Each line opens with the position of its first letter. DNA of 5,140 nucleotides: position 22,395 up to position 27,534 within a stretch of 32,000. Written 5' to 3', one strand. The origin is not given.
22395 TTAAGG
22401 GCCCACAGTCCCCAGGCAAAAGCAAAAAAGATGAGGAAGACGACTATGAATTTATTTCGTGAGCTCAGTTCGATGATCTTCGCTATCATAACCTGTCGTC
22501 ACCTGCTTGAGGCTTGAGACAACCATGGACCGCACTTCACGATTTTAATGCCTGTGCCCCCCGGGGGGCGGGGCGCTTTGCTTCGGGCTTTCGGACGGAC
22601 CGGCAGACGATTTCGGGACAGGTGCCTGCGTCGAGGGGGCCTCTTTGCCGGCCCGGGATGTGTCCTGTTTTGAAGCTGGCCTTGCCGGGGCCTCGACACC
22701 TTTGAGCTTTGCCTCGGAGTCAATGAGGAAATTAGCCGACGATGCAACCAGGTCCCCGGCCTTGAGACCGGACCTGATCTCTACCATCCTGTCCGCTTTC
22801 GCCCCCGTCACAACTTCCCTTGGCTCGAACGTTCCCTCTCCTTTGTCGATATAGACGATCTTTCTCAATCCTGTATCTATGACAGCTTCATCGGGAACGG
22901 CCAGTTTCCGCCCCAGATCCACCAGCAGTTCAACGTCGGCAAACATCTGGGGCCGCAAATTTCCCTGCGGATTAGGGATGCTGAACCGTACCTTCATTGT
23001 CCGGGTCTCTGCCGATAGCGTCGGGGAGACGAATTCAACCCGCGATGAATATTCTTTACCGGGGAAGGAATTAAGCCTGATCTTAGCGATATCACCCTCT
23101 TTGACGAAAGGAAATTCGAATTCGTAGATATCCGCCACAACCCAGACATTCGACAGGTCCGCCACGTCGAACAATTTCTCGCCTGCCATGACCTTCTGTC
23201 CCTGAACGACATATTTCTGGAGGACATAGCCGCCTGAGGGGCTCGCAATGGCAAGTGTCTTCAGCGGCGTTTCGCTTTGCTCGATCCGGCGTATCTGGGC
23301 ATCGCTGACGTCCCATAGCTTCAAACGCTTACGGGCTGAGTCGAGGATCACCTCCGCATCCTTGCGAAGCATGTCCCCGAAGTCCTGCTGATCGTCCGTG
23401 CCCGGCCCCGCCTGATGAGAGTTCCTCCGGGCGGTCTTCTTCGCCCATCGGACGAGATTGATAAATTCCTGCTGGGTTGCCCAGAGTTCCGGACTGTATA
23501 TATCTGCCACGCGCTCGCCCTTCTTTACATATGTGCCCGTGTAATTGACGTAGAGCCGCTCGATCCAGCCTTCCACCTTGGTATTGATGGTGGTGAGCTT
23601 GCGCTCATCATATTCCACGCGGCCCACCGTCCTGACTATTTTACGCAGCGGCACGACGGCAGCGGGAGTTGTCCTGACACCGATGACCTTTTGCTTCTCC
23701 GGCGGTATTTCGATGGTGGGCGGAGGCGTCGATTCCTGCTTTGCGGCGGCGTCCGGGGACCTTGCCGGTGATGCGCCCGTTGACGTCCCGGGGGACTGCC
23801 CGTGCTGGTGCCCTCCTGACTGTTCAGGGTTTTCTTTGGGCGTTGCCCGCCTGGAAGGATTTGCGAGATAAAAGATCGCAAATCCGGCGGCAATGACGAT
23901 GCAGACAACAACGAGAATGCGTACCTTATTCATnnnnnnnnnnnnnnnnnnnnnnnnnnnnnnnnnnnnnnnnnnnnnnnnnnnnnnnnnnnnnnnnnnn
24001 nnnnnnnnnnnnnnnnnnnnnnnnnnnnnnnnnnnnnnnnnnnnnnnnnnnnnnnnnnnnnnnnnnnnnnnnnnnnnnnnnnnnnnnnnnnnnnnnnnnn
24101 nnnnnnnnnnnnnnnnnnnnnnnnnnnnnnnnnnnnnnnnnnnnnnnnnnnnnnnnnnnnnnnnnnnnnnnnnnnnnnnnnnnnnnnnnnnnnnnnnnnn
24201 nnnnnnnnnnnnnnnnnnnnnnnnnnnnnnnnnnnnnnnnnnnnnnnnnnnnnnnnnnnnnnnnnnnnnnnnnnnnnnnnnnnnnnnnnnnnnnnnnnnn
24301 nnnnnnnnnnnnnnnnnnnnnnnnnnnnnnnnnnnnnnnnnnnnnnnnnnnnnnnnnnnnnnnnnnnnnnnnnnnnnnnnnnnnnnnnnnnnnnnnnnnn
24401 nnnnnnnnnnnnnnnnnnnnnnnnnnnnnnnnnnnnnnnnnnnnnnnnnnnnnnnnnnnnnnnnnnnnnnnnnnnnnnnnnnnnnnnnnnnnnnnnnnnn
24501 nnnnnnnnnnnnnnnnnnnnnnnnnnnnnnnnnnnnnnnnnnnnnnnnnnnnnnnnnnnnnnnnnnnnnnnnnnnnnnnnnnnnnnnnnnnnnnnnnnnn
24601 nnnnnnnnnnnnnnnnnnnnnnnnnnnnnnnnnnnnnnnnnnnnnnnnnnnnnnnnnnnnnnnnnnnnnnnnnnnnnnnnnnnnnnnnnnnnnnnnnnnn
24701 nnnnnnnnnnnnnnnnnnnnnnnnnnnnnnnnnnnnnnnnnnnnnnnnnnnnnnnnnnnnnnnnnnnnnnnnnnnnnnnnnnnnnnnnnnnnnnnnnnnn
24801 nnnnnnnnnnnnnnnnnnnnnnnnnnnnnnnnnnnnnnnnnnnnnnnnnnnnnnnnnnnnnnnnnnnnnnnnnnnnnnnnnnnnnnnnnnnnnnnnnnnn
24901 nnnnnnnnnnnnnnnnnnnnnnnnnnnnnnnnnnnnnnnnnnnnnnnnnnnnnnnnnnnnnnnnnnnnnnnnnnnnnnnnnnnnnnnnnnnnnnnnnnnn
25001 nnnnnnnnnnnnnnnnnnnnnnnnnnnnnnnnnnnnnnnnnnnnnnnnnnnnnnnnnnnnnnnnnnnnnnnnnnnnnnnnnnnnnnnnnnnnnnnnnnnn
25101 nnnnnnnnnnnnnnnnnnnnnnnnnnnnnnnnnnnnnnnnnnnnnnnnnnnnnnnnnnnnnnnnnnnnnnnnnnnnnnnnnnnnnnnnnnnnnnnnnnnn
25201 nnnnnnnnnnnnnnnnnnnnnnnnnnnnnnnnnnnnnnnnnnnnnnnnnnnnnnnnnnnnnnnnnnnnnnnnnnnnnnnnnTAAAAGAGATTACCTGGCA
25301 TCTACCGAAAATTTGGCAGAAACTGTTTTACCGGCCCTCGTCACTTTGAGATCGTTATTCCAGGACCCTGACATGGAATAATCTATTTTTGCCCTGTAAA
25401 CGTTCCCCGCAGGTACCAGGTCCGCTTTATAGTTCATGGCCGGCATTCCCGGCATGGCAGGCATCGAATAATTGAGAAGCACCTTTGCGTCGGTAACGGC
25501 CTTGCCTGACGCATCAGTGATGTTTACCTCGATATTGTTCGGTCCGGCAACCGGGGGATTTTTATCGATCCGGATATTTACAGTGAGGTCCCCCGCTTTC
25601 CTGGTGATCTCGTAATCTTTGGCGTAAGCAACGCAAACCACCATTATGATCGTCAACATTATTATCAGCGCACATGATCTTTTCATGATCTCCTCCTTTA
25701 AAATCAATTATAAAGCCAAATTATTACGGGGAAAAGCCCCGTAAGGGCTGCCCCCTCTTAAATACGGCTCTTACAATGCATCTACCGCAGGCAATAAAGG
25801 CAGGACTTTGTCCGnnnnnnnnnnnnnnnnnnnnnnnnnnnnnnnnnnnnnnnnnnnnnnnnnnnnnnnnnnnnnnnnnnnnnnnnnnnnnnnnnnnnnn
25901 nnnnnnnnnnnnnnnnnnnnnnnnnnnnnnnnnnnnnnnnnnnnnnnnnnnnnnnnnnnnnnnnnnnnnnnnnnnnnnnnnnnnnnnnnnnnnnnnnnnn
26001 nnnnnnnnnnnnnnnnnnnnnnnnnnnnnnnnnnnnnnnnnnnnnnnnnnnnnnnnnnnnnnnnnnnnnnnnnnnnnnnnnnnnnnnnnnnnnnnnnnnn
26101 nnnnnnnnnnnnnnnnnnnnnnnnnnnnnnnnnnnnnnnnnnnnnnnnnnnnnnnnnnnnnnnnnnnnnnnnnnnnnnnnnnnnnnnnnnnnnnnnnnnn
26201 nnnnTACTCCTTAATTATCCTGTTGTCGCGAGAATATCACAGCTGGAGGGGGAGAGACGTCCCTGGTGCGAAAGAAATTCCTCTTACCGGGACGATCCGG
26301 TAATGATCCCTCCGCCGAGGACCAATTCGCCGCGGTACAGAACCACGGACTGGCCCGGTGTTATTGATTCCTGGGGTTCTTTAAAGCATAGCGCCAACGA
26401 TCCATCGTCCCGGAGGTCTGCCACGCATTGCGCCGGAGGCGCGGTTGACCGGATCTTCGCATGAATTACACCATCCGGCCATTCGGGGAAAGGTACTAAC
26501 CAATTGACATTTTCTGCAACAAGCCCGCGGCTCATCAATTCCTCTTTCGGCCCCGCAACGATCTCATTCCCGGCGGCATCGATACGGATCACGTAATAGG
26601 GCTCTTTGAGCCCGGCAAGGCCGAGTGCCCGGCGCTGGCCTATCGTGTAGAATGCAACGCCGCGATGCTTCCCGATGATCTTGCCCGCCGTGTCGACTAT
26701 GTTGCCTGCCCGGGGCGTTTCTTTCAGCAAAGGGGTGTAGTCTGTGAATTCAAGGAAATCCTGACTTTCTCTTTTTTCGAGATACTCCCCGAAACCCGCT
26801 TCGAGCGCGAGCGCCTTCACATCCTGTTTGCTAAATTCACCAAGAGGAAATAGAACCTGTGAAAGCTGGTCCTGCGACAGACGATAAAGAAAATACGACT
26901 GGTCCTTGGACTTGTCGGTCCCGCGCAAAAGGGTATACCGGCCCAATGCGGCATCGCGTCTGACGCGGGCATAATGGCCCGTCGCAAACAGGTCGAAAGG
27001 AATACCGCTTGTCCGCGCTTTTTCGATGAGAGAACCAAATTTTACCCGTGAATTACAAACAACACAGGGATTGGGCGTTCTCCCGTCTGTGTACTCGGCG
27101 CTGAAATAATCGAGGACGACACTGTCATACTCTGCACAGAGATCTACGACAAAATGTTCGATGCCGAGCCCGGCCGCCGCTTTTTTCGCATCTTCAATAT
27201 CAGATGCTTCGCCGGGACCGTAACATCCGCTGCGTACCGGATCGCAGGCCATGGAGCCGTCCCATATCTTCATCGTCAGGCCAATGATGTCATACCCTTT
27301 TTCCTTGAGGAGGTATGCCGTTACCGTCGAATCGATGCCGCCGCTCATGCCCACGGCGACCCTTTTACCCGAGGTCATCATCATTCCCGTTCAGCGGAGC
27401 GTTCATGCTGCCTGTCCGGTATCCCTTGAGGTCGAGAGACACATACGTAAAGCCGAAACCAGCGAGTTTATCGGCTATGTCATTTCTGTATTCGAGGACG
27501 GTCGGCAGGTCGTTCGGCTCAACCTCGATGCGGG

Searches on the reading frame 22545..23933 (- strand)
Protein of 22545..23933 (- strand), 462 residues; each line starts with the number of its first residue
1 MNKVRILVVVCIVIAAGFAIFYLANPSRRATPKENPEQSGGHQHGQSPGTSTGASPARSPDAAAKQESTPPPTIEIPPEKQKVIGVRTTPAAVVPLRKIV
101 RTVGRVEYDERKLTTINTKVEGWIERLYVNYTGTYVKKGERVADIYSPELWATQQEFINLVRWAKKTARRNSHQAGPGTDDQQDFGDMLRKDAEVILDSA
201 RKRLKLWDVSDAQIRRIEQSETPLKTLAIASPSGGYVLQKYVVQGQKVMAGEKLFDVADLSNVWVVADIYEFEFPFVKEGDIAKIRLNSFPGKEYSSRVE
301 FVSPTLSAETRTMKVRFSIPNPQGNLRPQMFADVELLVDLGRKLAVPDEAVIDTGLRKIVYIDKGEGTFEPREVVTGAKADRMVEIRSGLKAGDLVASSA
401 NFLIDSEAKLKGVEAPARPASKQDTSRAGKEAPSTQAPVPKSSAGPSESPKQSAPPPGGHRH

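Call 35: search_protein_families(library=pfam, proteins=[window:22545-23933:-])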
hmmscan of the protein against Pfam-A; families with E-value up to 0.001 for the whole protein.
window:22545-23933:- (462 aa): 4 families
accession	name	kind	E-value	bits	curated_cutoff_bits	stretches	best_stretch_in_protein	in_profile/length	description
PF16576.10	HlyD_D23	-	6.2e-75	251.6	30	1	96-332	2-214/214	Barrel-sandwich domain of CusB or HlyD membrane-fusion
PF13437.12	HlyD_3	-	2.1e-16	61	22.2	1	229-328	2-105/106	HlyD family secretion protein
PF16572.11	HlyD_D4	-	0.00033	20.9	26.4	0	195-220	27-52/55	Long alpha hairpin domain of cation efflux system protein, CusB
PF00529.27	CusB_dom_1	-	0.00038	21.1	26.5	0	200-397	12-88/89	Cation efflux system protein CusB domain 1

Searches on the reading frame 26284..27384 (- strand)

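Call 35: search_protein_families(library=pfam, proteins=[window:26284-27384:-])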
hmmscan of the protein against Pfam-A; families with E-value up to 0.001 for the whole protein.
window:26284-27384:- (366 aa): 5 families
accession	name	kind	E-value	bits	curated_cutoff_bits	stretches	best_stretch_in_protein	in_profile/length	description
PF03054.22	tRNA_Me_trans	-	6.2e-63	212.5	20.6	1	7-209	1-196/202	tRNA methyl transferase HUP domain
PF20258.4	tRNA_Me_trans_C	-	6.2e-20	71.8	20.6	1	286-361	2-77/77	Aminomethyltransferase beta-barrel domain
PF20259.3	tRNA_Me_trans_M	-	2.4e-17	62.7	27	1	224-277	10-64/66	tRNA methyl transferase PRC-barrel domain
PF06508.19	QueC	-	0.00027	20.9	22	0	11-80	4-58/210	Queuosine biosynthesis protein QueC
PF02540.23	NAD_synthase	-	0.00027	20.6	21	0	7-43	19-43/242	NAD synthase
